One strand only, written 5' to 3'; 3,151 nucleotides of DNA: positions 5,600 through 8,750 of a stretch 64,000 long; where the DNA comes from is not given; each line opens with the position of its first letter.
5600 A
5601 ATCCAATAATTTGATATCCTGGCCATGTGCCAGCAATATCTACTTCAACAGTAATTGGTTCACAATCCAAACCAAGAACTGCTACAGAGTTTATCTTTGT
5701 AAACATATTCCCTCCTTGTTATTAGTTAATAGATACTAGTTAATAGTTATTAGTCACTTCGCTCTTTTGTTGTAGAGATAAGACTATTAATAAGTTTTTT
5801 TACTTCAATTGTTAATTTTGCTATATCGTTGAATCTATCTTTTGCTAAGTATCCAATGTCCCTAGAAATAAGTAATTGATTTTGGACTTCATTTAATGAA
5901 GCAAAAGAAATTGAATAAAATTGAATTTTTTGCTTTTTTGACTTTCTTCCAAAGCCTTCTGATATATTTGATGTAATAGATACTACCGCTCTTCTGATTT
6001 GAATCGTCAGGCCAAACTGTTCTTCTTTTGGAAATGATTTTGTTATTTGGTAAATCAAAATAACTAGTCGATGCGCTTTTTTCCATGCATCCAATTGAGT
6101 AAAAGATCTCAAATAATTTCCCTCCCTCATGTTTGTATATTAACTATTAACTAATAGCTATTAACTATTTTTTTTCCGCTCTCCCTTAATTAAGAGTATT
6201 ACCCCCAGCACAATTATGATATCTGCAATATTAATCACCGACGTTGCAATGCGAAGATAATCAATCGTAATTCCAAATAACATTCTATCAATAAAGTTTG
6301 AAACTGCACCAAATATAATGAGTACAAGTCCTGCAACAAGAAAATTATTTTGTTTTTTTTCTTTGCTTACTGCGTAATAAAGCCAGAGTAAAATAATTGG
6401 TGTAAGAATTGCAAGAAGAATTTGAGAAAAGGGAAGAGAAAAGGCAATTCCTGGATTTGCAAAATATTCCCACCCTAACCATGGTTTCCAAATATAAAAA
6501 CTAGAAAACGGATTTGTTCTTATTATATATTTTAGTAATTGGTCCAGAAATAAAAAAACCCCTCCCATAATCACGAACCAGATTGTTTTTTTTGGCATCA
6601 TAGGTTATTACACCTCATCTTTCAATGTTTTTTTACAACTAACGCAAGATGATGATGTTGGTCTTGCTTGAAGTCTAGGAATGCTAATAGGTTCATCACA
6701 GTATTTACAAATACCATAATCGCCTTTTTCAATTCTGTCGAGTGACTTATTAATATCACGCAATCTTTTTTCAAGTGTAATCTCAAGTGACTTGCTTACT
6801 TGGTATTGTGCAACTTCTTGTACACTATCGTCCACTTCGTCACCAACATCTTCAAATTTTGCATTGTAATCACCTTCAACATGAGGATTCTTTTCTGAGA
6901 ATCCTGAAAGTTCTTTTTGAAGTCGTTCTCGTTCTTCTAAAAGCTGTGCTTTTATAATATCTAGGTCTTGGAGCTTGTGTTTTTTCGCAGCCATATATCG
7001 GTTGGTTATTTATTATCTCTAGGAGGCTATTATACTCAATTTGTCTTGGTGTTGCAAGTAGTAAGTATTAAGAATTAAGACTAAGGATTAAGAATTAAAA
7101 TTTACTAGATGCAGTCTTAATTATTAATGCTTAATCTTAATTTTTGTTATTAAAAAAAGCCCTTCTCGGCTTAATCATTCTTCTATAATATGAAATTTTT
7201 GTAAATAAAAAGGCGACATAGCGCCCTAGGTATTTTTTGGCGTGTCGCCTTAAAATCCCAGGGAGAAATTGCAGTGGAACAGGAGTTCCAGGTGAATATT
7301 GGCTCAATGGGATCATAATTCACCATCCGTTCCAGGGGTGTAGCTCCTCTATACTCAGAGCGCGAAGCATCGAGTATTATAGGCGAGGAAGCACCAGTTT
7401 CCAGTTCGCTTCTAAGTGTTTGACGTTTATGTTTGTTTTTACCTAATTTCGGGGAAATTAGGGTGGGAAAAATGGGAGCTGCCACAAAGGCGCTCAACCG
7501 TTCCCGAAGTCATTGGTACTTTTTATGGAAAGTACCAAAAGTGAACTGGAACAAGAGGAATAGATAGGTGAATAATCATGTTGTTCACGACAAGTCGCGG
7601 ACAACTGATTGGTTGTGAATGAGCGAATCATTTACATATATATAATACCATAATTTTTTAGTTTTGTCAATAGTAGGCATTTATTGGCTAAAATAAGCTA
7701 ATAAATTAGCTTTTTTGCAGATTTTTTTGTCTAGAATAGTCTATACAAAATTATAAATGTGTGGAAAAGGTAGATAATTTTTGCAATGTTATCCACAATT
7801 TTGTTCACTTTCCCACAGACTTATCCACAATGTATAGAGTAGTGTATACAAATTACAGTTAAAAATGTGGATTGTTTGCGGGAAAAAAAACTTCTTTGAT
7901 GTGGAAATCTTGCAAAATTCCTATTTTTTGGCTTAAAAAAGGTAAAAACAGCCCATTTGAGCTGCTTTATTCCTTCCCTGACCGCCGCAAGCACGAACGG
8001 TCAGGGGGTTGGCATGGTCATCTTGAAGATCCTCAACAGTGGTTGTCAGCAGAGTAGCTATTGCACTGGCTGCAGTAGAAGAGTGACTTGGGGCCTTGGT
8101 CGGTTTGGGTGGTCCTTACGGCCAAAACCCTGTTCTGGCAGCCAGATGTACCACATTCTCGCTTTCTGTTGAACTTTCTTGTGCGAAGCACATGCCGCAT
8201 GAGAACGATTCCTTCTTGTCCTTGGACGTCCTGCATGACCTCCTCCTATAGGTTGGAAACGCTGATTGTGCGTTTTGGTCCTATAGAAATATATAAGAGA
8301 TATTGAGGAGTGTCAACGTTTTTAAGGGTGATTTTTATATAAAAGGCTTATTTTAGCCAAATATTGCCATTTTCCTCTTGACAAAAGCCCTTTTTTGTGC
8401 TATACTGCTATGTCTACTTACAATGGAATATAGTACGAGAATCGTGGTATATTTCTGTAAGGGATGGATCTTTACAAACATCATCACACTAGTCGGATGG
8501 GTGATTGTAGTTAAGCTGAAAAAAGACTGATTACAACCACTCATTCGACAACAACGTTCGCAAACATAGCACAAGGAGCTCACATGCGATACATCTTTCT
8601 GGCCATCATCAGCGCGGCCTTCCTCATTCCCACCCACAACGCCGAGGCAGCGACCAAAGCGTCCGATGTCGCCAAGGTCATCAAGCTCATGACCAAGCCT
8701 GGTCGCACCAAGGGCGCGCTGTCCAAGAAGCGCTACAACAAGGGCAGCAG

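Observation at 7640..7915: Cluster of six DnaA boxes (two perfect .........) next to an AT-rich tract; putative oriC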

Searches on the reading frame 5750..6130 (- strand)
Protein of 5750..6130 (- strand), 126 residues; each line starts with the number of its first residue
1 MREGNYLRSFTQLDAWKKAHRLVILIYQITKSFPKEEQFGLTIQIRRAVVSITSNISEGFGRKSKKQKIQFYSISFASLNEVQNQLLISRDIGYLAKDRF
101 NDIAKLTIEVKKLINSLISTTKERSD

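Call 13: search_protein_families(library=pfam, proteins=[window:5750-6130:-], max_evalue=0.01)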
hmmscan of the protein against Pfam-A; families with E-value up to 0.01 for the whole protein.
window:5750-6130:- (126 aa): 2 families
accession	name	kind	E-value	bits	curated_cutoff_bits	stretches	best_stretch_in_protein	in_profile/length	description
PF05635.17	23S_rRNA_IVP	-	6.2e-38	129.7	33.8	1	12-116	2-106/106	23S rRNA-intervening sequence protein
PF22296.2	bAvd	-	1.7e-08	35.4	40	1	17-119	5-105/107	bAvd-like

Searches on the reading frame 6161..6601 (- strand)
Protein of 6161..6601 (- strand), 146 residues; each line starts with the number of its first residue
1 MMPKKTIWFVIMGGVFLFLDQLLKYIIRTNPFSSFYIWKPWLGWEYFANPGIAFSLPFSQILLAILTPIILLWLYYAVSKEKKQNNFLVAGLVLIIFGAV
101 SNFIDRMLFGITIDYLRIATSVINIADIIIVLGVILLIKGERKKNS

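Call 13: search_protein_families(library=pfam, proteins=[window:6161-6601:-], max_evalue=0.01)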
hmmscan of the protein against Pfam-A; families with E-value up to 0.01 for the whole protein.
window:6161-6601:- (146 aa): 3 families
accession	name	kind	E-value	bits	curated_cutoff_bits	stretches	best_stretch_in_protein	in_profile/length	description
PF01252.23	Peptidase_A8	-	9.8e-25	87.9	25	1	15-138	4-137/142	Signal peptidase (SPase) II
PF11381.13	DUF3185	-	0.002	18.5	25.3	0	128-142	6-20/59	Protein of unknown function (DUF3185)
PF24661.1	DUF7649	-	0.0021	18.6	27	1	52-104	28-70/85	Domain of unknown function (DUF7649)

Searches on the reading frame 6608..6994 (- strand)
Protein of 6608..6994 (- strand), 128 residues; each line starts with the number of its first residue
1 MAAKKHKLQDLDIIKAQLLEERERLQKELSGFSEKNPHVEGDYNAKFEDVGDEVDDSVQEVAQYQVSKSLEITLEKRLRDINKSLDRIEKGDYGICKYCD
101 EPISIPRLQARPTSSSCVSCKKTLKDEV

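Call 12: find_encoding_contigs(protein=window:6608-6994:-, flank=10000, max_places=6)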
Protein window:6608-6994:- (128 aa): 4 contigs read that carry it; 4 places shown.
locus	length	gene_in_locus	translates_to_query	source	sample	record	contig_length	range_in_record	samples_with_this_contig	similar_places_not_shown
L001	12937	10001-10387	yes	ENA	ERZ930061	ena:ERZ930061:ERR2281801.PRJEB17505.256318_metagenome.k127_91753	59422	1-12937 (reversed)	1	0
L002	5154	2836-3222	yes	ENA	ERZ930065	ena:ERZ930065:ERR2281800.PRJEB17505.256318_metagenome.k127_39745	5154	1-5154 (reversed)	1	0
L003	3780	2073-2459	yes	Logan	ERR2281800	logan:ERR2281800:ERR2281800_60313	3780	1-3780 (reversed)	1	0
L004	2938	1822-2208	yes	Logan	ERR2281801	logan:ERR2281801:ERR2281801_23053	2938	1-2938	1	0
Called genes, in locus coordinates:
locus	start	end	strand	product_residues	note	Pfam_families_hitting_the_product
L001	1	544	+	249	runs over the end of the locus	PF20582:UPF0758_N, PF04002:RadC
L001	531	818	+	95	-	-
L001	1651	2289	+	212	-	-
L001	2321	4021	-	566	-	PF00999:Na_H_Exchanger, PF02254:TrkA_N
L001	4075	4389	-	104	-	-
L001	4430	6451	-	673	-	PF00932:LTD, PF01336:tRNA_anti-codon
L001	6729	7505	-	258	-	-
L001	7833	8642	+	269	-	-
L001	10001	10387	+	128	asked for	PF01258:zf-dskA_traR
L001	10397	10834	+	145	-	PF01252:Peptidase_A8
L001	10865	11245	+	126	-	PF05635:23S_rRNA_IVP, PF22296:bAvd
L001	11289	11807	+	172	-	PF13541:ChlI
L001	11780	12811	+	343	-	PF01078:Mg_chelatase, PF07728:AAA_5 (faint), PF00493:MCM (weak), PF13335:Mg_chelatase_C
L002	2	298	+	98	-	?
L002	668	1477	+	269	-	-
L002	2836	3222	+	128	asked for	PF01258:zf-dskA_traR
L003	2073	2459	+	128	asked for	PF01258:zf-dskA_traR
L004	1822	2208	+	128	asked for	PF01258:zf-dskA_traR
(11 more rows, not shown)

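Call 13: search_protein_families(library=pfam, proteins=[window:6608-6994:-], max_evalue=0.01)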
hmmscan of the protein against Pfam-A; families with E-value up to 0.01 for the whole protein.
window:6608-6994:- (128 aa): 1 family
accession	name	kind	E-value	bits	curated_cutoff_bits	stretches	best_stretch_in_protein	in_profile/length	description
PF01258.23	zf-dskA_traR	-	2.8e-08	34.1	24.9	1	91-121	1-31/36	Prokaryotic dksA/traR C4-type zinc finger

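Call 17: find_homologous_proteins(query=window:6608-6994:-, max_evalue=0.00001)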
Query window:6608-6994:- (128 aa): 154 proteins with E <= 0.00001 among 176 candidates; the best 120 are listed.
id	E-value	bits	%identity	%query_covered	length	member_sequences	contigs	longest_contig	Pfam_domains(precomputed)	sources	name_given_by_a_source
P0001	2.1e-76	272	100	100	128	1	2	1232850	PF01258.24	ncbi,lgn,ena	-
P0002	4.8e-51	190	70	100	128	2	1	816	PF01258.24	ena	-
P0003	1.8e-48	182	70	98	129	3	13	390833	PF01258.24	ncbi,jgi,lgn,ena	-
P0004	3.8e-47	178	65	100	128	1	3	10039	PF01258.24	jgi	jgi:RNA polymerase-binding protein DksA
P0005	2.9e-44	168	64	92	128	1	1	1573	PF01258.24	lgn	-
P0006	3.0e-44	168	65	100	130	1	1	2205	PF01258.24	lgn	-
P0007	4.2e-44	168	64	100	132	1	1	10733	PF01258.24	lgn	-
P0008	8.8e-44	167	68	77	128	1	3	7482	PF01258.24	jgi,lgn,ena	-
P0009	1.8e-43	166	65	90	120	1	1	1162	PF01258.24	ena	-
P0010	7.4e-43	164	67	94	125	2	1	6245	PF01258.24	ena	-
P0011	1.6e-42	163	61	100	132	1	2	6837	PF01258.24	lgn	-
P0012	1.7e-42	163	61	100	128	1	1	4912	PF01258.24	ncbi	-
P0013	3.6e-42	162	61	100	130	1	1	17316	PF01258.24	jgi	jgi:DnaK suppressor protein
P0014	5.1e-42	161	64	99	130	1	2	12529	PF01258.24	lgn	-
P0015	6.8e-42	161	64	92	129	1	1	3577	PF01258.24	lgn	-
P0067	1.8e-36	143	57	92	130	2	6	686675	PF01258.24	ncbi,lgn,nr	ncbi:MAG: TraR/DksA family transcriptional regulator [Candidatus Magasanikbacteria bacterium]|nr:Tra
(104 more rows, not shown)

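Call 30: find_related_loci(query=A2, collection=metagenome_contigs, flank=4000)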
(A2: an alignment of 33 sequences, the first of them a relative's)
Query A2 (128 aa) in metagenome_contigs; peptide patterns used: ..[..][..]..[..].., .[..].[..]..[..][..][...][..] (x = any residue, [..] = any of these).
600 stretches matched a pattern (row limit reached: there are more); 472 encode a relative of the query (tblastn E <= 1e-3); the best 80 are kept; 80 distinct loci.
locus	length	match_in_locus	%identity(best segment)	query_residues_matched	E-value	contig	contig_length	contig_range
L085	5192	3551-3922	60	5-128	2e-47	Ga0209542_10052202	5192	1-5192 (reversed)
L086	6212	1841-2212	60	5-128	2e-47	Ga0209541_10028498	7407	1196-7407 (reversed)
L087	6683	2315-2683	61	6-128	8e-47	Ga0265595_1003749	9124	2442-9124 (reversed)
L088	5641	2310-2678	61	6-128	8e-47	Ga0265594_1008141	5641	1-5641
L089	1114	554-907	61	11-128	4e-48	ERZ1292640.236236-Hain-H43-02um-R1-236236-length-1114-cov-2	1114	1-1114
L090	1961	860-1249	58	1-128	1e-45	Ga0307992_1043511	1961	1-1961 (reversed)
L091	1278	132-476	63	14-128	1e-46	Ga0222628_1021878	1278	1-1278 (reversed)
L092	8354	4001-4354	58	11-128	1e-44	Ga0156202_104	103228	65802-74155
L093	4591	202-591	58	1-128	2e-44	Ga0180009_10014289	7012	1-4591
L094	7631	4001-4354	58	11-128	6e-44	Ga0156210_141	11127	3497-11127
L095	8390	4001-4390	56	1-128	6e-44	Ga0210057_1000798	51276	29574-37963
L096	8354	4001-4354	58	11-128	6e-44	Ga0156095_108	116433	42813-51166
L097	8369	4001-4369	57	6-128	1e-43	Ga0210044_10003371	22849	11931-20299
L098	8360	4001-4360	58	9-128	3e-43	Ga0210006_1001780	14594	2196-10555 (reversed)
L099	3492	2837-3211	58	4-128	1e-43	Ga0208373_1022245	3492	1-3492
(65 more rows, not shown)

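Call 33: list_cluster_members(proteins=[P0001, P0003, P0067])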
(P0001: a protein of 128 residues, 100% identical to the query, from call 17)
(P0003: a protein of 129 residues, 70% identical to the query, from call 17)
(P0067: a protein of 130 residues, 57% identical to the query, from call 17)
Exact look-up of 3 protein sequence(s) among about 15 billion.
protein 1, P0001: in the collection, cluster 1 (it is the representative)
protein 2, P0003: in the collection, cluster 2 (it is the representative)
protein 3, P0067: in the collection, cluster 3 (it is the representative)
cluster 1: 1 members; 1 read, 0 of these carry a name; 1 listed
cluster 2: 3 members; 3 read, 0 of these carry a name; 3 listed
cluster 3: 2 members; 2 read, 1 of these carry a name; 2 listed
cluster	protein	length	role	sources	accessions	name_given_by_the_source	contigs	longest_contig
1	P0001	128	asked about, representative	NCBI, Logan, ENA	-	-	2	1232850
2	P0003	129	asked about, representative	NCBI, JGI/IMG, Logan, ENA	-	-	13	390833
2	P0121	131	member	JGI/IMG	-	-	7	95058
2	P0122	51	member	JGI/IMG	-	-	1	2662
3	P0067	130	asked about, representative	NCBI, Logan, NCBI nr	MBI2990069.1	MAG: TraR/DksA family transcriptional regulator [Candidatus Magasanikbacteria bacterium] | TraR/DksA family transcriptional regulator [Candidatus Magasanikbacteria bacterium]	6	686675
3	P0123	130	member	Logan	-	-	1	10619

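Call 34: find_encoding_contigs(protein=P0003, flank=10000, max_places=3)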
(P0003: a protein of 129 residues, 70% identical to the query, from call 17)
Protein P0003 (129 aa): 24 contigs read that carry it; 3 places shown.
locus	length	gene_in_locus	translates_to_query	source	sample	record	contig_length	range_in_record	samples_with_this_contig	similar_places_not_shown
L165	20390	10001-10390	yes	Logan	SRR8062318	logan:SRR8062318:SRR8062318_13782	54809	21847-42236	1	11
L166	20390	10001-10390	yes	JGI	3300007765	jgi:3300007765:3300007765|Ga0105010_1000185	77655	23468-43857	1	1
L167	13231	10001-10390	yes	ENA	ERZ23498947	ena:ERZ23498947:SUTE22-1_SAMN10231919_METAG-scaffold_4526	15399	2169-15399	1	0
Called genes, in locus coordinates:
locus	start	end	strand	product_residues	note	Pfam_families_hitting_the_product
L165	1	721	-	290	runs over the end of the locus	PF00483:NTP_transferase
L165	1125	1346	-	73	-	PF01084:Ribosomal_S18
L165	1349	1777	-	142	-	PF00436:SSB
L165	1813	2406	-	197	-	PF01250:Ribosomal_S6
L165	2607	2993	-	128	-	-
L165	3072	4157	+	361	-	PF01926:MMR_HSR1, PF02421:FeoB_N, PF06071:YchF-GTPase_C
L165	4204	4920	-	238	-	PF01988:VIT1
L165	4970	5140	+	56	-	-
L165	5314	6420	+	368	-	-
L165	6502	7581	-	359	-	PF01555:N6_N4_Mtase, PF01170:UPF0020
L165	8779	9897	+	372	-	PF02646:RmuC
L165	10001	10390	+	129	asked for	PF01258:zf-dskA_traR (weak)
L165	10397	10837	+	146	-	PF01252:Peptidase_A8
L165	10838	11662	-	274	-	PF01978:TrmB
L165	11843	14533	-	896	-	PF02739:5_3_exonuc_N, PF01367:5_3_exonuc, PF22619:DNA_polI_exo1 (weak), PF00476:DNA_pol_A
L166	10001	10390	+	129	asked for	PF01258:zf-dskA_traR (weak)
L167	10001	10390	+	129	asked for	PF01258:zf-dskA_traR (weak)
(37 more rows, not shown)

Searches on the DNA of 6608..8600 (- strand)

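Call 10: search_rna_families(source=window, start=6900, end=8600, threshold=evalue, max_evalue=5)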
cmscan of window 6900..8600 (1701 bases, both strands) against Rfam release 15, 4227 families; matches with E-value up to 5: 6.
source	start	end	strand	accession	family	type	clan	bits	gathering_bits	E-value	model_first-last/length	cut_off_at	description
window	7773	7898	-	RF02365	Yfr17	Gene; sRNA;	-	21.2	50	0.42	1-264/264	no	Cyanobacterial functional RNA 17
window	7795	7885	-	RF00429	SNORA29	Gene; snRNA; snoRNA; HACA-box;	CL00030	20.2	50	1.7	1-140/140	no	Small nucleolar RNA SNORA29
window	7753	7824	-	RF00849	mir-60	Gene; miRNA;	-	18.2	67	2.3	1-72/72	no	mir-60 microRNA precursor family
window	7796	7893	+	RF00780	MIR477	Gene; miRNA;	-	17.1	65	2.7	1-99/99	no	MIR477 microRNA precursor family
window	8277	8351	+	RF03027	RT-6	Gene; sRNA;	-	15.1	46.7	4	1-75/75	no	RT-6 RNA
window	7902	7980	-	RF02671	Ysr35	Gene; sRNA;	-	11.5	428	2.1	1-339/339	no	Yersinia sRNA 35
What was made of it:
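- On Any described RNA family (Rfam 15): There was no relevant hit at E <= 5 in 6900-8600 (call 10).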

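Call 43: search_rna_families(sources=[L102, L105, L118, L129, L142, L090, L146, L119, L088, L137], threshold=evalue, max_evalue=1)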
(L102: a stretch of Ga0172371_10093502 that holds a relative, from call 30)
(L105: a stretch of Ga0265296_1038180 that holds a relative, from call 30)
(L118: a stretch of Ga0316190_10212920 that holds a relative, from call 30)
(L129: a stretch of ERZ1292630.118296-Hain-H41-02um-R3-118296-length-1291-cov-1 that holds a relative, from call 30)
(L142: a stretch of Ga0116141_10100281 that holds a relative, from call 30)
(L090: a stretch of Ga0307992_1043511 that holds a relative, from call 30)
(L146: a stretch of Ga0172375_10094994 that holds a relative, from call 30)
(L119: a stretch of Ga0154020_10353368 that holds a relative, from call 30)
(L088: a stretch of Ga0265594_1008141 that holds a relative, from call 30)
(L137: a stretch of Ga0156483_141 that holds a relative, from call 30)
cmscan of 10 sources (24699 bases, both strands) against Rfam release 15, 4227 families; matches with E-value up to 1: 12.
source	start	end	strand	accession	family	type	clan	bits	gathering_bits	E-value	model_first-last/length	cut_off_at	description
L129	978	1098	-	RF04128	MIR8562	Gene; miRNA;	-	33.2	211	0.012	1-242/242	no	MIR8562 microRNA precursor family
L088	824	974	+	RF01470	rli38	Gene; sRNA;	-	33.2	49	0.37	1-150/150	no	Listeria sRNA rli38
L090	1320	1400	-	RF02074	STnc240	Gene; sRNA;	-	30.1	55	0.75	1-77/77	no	Enterobacterial sRNA STnc240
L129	981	1093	-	RF04139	MIR841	Gene; miRNA;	-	29.6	200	0.019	27-186/212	no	MIR841 microRNA precursor family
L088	2703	2767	+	RF01164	SNORD107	Gene; snRNA; snoRNA; CD-box;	-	28.6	50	0.12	1-74/74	no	Small nucleolar RNA SNORD107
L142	1565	1663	+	RF04202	MIR5380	Gene; miRNA;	-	27.6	150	0.12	16-122/137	no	MIR5380 microRNA precursor family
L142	1567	1661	-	RF03509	mir-4660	Gene; miRNA;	-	25.8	87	0.27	1-86/86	no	mir-4660 microRNA precursor family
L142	1572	1656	-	RF00815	mir-244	Gene; miRNA;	-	24.4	62.5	0.41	1-94/94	no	mir-244 microRNA precursor family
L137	1332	1432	+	RF02552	RcsR1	Gene; sRNA;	-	23.6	60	0.67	1-96/96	no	RcsR1 sRNA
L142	1566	1661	+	RF03831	mir-627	Gene; miRNA;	-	22.9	86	0.7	1-87/87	no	mir-627 microRNA precursor family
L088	4526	4601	+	RF00637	mir-276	Gene; miRNA;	-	21.8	62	0.36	1-90/90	no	mir-276 microRNA precursor family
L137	379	539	+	RF02377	SurA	Gene; sRNA;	-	19.3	100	0.24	1-279/279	no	SurA sRNA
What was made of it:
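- On Any described RNA family (Rfam 15): None appeared at E <= 1 in ten homologous loci (call 43).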

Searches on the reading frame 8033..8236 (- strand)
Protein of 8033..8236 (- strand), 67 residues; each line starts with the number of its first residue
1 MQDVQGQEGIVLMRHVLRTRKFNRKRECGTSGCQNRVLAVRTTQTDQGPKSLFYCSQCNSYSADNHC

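Call 13: search_protein_families(library=pfam, proteins=[window:8033-8236:-], max_evalue=0.01)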
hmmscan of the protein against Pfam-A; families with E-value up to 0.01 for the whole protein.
window:8033-8236:- (67 aa): 0 families
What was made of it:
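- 7945..8316 (-): Unrelated convergent unit: 67-aa zinc-ribbon ORF (8236 to 8033) with its own promoter (8316-8288) and terminator (7968-7945). Not served by the boxes. No Pfam match (call 13).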
